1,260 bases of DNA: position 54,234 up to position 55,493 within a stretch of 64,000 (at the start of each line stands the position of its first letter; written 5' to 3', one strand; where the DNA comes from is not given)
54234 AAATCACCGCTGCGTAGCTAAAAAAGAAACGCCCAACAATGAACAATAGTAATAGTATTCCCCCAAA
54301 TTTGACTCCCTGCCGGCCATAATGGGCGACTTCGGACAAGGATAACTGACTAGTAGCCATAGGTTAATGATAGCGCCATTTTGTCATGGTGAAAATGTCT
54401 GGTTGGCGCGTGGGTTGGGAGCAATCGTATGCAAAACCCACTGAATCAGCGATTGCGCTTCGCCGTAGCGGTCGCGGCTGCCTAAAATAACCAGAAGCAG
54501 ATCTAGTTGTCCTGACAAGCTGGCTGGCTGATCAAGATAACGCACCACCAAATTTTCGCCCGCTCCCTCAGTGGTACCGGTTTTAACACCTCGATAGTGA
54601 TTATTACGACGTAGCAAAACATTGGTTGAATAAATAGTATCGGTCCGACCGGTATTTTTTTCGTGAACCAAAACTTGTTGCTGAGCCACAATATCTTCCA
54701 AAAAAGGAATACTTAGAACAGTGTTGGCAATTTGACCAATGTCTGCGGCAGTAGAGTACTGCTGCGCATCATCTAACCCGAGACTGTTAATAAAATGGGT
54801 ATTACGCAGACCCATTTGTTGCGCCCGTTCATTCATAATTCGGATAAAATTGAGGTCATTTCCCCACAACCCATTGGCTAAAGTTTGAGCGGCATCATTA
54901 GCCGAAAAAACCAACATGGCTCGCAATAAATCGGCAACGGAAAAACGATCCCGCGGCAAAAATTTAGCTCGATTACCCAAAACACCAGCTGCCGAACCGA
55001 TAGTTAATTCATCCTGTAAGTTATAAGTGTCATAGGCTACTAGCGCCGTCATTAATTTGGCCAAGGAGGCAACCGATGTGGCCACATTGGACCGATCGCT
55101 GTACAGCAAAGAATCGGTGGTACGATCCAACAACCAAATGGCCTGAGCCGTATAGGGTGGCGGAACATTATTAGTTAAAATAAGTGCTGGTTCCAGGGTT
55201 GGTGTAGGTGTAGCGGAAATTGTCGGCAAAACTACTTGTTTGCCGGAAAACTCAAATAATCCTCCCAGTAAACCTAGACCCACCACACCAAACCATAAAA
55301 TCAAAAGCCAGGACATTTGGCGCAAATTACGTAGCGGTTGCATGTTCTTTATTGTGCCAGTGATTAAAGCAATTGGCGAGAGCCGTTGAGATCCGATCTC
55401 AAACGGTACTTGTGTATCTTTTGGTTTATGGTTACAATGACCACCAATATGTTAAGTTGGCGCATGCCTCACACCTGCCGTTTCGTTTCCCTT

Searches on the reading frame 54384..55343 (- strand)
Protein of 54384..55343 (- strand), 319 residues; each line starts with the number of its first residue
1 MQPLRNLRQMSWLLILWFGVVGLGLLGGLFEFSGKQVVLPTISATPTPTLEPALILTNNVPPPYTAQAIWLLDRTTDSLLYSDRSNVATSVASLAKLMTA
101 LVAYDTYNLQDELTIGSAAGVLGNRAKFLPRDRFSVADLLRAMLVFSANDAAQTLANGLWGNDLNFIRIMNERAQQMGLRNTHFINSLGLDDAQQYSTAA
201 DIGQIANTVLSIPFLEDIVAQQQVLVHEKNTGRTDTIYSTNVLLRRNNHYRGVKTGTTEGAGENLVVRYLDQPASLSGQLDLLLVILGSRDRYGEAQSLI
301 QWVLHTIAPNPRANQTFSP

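Call 10: search_protein_families(library=pfam, proteins=[window:54384-55343:-], max_evalue=0.01)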
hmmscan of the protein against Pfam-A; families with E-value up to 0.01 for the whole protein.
window:54384-55343:- (319 aa): 2 families
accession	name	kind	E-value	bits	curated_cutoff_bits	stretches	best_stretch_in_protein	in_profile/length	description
PF00768.25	Peptidase_S11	-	2.2e-41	142.4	27.6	1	61-269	7-223/239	D-alanyl-D-alanine carboxypeptidase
PF13354.11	Beta-lactamase2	-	6.6e-07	29.3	22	1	71-209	4-146/214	Beta-lactamase enzyme family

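Call 11: search_protein_families(library=ncbifam, proteins=[window:54384-55343:-], max_evalue=0.01)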
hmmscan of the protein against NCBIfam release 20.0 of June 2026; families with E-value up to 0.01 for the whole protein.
window:54384-55343:- (319 aa): 7 families
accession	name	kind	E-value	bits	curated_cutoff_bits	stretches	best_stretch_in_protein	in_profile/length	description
NF008489.0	PRK11397.1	equivalog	3.3e-27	95.2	610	1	55-305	26-281/389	serine-type D-Ala-D-Ala carboxypeptidase DacD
NF007445.0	PRK10001.1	equivalog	1.4e-25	89.9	765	1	61-304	34-282/400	serine-type D-Ala-D-Ala carboxypeptidase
NF008668.0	PRK11669.1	equivalog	3e-24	85.7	294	1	66-269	43-249/316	D-alanyl-D-alanine endopeptidase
NF000471.1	vanY_of_D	exception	4.5e-21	75.5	625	1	63-266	96-318/354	transpeptidase-like D-Ala-D-Ala carboxypeptidase VanY-D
NF008059.0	PRK10793.1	equivalog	1.3e-20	73.5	694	1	62-303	42-288/403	D-alanyl-D-alanine carboxypeptidase DacA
NF038273.1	strep_PBP3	exception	6.3e-18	65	490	1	68-269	30-253/407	D-alanyl-D-alanine carboxypeptidase PBP3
NF038258.2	PBP4_Staph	exception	7.1e-15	54.7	500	1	63-260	38-257/366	penicillin-binding protein PBP4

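Call 14: find_related_loci(query=window:54384-55343:-, collection=genome_contigs, flank=6000)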
Query window:54384-55343:- (319 aa) in genome_contigs; peptide patterns used: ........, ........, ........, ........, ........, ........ (x = any residue, [..] = any of these).
98 stretches matched a pattern; 3 encode a relative of the query (tblastn E <= 1e-3); 3 distinct loci.
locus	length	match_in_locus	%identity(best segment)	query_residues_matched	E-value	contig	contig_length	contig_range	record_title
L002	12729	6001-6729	33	57-302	2e-25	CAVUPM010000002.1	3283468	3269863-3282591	MAG: uncultured Candidatus Rokubacteria bacterium isolate MFD06229.bin.2.170 genome assembly, contig: contig_1307, whole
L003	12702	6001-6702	33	62-300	5e-23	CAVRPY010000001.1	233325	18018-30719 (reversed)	MAG: uncultured Solirubrobacteraceae bacterium isolate MFD02923.bin.3.70 genome assembly, contig: contig_11178, whole ge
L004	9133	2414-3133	30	66-302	5e-22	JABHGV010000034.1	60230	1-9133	MAG: Rhodospirillaceae bacterium isolate SI037_bin24 k141_1346168, whole genome shotgun sequence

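Call 15: find_homologous_proteins(query=window:54384-55343:-, max_evalue=1e-20)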
Query window:54384-55343:- (319 aa): 162 proteins with E <= 1e-20 among 5486 candidates; the best 120 are listed.
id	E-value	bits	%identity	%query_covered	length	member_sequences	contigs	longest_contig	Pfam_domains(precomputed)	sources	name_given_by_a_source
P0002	1.6e-205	699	100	100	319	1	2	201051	PF13354.13,PF00768.26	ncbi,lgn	-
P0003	1.5e-121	424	63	98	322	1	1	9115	PF00768.26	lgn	-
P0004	4.2e-117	409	61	100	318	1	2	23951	PF13354.13,PF00768.26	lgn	-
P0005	1.8e-115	404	58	100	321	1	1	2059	PF13354.13,PF00768.26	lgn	-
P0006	2.7e-113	396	60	98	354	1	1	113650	PF13354.13,PF00768.26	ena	-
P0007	6.2e-92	326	51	98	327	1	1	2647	PF13354.13,PF00768.26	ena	-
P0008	2.0e-89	318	51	98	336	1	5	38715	PF13354.13,PF00768.26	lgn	-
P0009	6.1e-89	317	50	96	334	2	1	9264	PF00768.26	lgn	-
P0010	1.2e-85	306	51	93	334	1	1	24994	PF13354.13,PF00768.26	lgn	-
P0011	1.7e-84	302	51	88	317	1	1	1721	PF00768.26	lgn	-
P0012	1.1e-83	299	48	97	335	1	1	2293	PF00768.26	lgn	-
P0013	6.8e-83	297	48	96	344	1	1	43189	PF13354.13,PF00768.26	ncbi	-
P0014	2.7e-82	295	52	89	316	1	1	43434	PF13354.13,PF00768.26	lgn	-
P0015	8.6e-82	293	53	84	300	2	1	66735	PF13354.13,PF00768.26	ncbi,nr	ncbi:serine hydrolase [Candidatus Woesebacteria bacterium]|nr:serine hydrolase [Candidatus Woesebact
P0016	8.9e-82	293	48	94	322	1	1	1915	PF00768.26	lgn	-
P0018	5.9e-81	290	48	97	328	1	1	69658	PF13354.13,PF00768.26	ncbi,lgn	-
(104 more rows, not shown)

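Call 16: find_encoding_contigs(protein=P0003, flank=6000, max_places=3)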
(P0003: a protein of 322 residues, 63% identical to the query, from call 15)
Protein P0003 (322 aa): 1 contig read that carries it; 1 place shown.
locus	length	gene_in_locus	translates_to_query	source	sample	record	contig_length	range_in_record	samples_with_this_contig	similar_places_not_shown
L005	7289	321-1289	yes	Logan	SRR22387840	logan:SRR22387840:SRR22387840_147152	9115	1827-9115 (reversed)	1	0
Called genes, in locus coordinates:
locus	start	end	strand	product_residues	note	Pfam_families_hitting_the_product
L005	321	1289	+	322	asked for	PF00768:Peptidase_S11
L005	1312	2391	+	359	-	-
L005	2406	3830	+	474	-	PF00749:tRNA-synt_1c, PF19269:Anticodon_2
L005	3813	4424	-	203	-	PF00300:His_Phos_1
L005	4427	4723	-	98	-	-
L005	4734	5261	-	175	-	-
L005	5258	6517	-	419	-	PF03952:Enolase_N, PF00113:Enolase_C, PF13378:MR_MLE_C (weak)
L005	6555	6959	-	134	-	-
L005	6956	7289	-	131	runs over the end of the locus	-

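Call 17: find_encoding_contigs(protein=P0004, flank=6000, max_places=3)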
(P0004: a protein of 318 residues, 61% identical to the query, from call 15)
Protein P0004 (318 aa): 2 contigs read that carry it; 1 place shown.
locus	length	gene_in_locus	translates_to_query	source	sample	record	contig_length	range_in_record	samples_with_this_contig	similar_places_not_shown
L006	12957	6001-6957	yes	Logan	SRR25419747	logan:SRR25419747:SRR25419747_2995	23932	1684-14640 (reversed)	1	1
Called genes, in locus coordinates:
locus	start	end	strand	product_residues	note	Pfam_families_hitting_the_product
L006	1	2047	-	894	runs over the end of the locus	PF07517:SecA_DEAD, PF01043:SecA_PP_bind, PF21090:P-loop_SecA, PF07516:SecA_SW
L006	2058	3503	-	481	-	PF01743:PolyA_pol, PF12627:PolyA_pol_RNAbd, PF01966:HD, PF13735:tRNA_NucTran2_2 (weak)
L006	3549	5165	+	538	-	PF01368:DHH, PF02272:DHHA1, PF17768:RecJ_OB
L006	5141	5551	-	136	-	-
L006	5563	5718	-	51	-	-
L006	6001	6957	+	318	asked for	PF00768:Peptidase_S11, PF13354:Beta-lactamase2 (weak)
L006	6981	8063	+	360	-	-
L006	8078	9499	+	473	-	PF00749:tRNA-synt_1c, PF19269:Anticodon_2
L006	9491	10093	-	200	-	PF00300:His_Phos_1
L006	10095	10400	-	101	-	-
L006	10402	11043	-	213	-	-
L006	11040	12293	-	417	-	PF03952:Enolase_N, PF00113:Enolase_C, PF13378:MR_MLE_C (weak)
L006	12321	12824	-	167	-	PF00254:FKBP_C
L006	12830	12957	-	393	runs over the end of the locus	PF05496:RuvB_N, PF00004:AAA, PF01078:Mg_chelatase (faint), PF07724:AAA_2 (weak), PF07728:AAA_5 (weak), PF13173:AAA_14 (faint), PF16193:AAA_assoc_2, PF12002:MgsA_C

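Call 18: find_encoding_contigs(protein=P0006, flank=6000, max_places=3)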
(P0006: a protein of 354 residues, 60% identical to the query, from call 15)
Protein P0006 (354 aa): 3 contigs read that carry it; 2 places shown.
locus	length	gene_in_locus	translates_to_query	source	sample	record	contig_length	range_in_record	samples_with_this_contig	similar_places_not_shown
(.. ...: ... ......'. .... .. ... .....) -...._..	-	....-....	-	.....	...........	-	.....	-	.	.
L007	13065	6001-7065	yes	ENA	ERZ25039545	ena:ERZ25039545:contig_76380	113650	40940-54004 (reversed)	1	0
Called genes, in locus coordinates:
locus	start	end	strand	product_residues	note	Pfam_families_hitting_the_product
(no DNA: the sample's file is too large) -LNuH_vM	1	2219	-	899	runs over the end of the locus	PF07517:SecA_DEAD, PF01043:SecA_PP_bind, PF21090:P-loop_SecA, PF07516:SecA_SW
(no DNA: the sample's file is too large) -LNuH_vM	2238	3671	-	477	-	PF01743:PolyA_pol, PF12627:PolyA_pol_RNAbd, PF01966:HD, PF13735:tRNA_NucTran2_2 (weak)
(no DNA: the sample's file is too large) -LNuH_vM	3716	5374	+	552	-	PF01368:DHH, PF02272:DHHA1, PF17768:RecJ_OB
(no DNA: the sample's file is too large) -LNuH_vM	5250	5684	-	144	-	-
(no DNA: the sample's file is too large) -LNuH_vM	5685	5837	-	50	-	-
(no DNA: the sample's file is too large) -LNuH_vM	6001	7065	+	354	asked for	PF00768:Peptidase_S11, PF13354:Beta-lactamase2 (faint)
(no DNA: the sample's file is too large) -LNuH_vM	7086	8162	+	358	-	-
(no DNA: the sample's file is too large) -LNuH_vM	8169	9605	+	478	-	PF00749:tRNA-synt_1c, PF19269:Anticodon_2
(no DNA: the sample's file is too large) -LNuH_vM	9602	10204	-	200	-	PF00300:His_Phos_1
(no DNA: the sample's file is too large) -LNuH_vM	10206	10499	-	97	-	-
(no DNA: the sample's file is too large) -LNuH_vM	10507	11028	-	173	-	-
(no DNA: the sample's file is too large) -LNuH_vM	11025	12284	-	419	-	PF03952:Enolase_N, PF00113:Enolase_C, PF13378:MR_MLE_C (weak)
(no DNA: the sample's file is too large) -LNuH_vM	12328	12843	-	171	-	PF00254:FKBP_C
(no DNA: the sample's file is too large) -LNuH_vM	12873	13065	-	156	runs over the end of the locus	?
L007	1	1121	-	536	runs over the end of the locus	PF07517:SecA_DEAD, PF21090:P-loop_SecA, PF07516:SecA_SW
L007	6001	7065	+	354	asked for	PF00768:Peptidase_S11, PF13354:Beta-lactamase2 (faint)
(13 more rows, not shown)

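Call 23: find_encoding_contigs(protein=P0008, flank=3000, max_places=2)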
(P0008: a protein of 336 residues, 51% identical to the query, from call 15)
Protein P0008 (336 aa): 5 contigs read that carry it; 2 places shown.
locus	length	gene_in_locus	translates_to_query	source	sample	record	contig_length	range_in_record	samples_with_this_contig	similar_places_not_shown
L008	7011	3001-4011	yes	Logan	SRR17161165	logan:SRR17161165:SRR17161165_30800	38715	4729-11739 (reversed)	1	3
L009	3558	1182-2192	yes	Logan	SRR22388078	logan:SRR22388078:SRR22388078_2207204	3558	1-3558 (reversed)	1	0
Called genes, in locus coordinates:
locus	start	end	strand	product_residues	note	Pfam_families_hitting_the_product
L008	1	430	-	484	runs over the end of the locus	PF01743:PolyA_pol, PF12627:PolyA_pol_RNAbd, PF01966:HD, PF13735:tRNA_NucTran2_2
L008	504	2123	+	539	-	PF01368:DHH, PF02272:DHHA1, PF17768:RecJ_OB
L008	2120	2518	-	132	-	-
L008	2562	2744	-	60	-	-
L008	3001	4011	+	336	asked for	PF00768:Peptidase_S11, PF13354:Beta-lactamase2 (weak)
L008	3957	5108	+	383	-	-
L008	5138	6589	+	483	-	PF00749:tRNA-synt_1c, PF19269:Anticodon_2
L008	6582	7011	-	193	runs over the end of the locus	PF00300:His_Phos_1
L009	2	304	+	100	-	?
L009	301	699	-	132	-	-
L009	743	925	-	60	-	-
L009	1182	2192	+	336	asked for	PF00768:Peptidase_S11, PF13354:Beta-lactamase2 (weak)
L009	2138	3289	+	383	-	-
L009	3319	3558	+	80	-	?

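Call 24: find_encoding_contigs(protein=P0014, flank=3000, max_places=2)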
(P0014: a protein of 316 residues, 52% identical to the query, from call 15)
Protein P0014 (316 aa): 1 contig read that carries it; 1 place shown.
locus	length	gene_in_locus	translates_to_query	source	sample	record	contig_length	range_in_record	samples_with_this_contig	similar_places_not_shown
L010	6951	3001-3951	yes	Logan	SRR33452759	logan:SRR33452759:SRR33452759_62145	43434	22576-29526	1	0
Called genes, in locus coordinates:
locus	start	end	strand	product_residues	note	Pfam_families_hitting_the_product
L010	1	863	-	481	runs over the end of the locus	PF01743:PolyA_pol, PF12627:PolyA_pol_RNAbd, PF01966:HD, PF13735:tRNA_NucTran2_2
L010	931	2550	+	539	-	PF01368:DHH, PF02272:DHHA1, PF17768:RecJ_OB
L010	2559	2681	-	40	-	-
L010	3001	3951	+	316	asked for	PF00768:Peptidase_S11, PF13354:Beta-lactamase2 (weak)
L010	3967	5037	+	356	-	-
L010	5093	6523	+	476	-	PF00749:tRNA-synt_1c, PF19269:Anticodon_2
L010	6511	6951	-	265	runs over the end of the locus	-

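Call 25: find_encoding_contigs(protein=P0015, flank=3000, max_places=2)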
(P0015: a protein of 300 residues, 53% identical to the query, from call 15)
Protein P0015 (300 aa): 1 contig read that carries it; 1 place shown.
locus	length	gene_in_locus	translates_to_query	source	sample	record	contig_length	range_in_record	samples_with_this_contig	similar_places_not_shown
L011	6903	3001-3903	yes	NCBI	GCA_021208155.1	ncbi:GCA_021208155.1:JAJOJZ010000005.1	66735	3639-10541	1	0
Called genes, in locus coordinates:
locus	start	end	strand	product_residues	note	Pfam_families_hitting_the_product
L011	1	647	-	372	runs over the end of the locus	PF01743:PolyA_pol, PF12627:PolyA_pol_RNAbd, PF01966:HD (weak)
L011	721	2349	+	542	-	PF01368:DHH, PF02272:DHHA1, PF17768:RecJ_OB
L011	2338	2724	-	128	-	-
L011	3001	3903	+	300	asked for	PF00768:Peptidase_S11, PF13354:Beta-lactamase2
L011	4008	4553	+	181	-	-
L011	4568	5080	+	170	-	-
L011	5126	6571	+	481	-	PF00749:tRNA-synt_1c, PF19269:Anticodon_2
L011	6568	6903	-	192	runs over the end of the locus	PF00300:His_Phos_1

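Call 30: find_related_loci(query=A1, collection=metagenome_contigs, flank=1500)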
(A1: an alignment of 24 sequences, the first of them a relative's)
Query A1 (319 aa) in metagenome_contigs; peptide patterns used: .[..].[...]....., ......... (x = any residue, [..] = any of these).
88 stretches matched a pattern; 58 encode a relative of the query (tblastn E <= 1e-3); 58 distinct loci.
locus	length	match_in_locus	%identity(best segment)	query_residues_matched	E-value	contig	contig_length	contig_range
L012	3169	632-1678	42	1-307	1e-79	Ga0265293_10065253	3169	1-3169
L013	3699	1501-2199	39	65-305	3e-43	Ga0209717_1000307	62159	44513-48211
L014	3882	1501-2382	32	8-306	5e-43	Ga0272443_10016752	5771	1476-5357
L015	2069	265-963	38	65-305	4e-41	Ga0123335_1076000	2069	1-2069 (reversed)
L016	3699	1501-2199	38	65-305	2e-40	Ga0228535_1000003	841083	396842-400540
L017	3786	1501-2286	37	34-305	3e-40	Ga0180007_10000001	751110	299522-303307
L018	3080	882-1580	38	65-305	8e-40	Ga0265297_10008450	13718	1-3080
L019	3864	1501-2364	33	12-304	2e-39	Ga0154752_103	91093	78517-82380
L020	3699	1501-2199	37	65-305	1e-38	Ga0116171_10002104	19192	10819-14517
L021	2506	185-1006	35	37-317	6e-34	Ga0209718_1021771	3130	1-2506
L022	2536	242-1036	34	38-317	9e-34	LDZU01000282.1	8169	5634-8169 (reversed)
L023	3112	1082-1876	34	38-317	3e-33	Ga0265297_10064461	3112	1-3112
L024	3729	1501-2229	32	53-301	9e-33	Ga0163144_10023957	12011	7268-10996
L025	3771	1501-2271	34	47-305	6e-33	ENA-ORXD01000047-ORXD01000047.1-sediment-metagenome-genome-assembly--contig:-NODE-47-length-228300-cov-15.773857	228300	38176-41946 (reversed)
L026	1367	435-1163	36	62-311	1e-32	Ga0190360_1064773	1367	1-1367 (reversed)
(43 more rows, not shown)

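Call 34: find_encoding_contigs(protein=P0005, flank=1500, max_places=2)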
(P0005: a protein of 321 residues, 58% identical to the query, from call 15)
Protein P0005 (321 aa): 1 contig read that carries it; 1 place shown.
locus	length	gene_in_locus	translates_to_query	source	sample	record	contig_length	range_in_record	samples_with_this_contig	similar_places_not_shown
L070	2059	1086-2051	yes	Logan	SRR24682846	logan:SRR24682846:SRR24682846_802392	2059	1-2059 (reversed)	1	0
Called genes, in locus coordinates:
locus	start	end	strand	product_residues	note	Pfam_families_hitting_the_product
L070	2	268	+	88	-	?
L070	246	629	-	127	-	-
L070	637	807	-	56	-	-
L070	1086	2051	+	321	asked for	PF00768:Peptidase_S11, PF13354:Beta-lactamase2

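Call 35: find_encoding_contigs(protein=P0010, flank=1500, max_places=2)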
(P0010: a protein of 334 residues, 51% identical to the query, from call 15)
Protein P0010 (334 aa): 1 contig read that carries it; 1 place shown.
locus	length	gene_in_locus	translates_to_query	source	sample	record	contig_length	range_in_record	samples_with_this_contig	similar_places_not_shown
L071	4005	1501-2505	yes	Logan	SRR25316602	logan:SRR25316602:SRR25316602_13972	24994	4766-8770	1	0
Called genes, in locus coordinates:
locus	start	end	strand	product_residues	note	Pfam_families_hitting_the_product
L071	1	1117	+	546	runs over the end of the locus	PF01368:DHH, PF02272:DHHA1 (weak), PF17768:RecJ_OB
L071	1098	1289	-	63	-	-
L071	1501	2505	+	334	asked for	PF00768:Peptidase_S11, PF13354:Beta-lactamase2 (weak)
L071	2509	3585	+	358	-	-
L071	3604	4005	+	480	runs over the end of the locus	PF00749:tRNA-synt_1c, PF19269:Anticodon_2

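Call 36: find_encoding_contigs(protein=P0013, flank=1500, max_places=2)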
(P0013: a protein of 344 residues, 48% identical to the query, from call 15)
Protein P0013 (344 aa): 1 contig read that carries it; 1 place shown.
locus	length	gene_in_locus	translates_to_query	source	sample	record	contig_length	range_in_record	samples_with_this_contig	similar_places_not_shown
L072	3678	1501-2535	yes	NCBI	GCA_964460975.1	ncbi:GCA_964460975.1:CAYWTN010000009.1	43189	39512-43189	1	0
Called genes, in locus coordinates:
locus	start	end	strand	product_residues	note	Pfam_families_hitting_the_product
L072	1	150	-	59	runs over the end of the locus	-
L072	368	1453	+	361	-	-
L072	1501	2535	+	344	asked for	PF00768:Peptidase_S11, PF13354:Beta-lactamase2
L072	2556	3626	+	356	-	-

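Call 37: find_encoding_contigs(protein=P0018, flank=1500, max_places=2)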
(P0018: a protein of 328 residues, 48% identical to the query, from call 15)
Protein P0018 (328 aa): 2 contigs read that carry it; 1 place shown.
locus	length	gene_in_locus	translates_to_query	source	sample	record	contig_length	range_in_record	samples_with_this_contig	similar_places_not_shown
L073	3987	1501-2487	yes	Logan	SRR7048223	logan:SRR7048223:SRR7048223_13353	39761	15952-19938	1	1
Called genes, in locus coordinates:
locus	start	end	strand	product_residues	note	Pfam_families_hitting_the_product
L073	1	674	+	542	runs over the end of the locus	PF01368:DHH, PF02272:DHHA1, PF17768:RecJ_OB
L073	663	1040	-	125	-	-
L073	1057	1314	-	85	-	-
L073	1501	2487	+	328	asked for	PF00768:Peptidase_S11, PF13354:Beta-lactamase2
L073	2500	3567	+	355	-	-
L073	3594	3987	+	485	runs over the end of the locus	PF00749:tRNA-synt_1c, PF19269:Anticodon_2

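Call 75: find_encoding_contigs(protein=P0009, flank=1500, max_places=3)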
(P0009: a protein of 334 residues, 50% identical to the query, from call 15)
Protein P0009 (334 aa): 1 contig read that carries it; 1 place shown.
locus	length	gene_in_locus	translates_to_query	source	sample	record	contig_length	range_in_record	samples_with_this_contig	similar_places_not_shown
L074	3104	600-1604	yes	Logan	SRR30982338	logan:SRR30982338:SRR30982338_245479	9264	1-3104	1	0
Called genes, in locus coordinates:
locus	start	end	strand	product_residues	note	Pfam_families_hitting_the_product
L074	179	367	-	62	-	-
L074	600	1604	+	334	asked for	PF00768:Peptidase_S11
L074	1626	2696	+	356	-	-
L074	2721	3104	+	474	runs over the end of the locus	PF00749:tRNA-synt_1c, PF19269:Anticodon_2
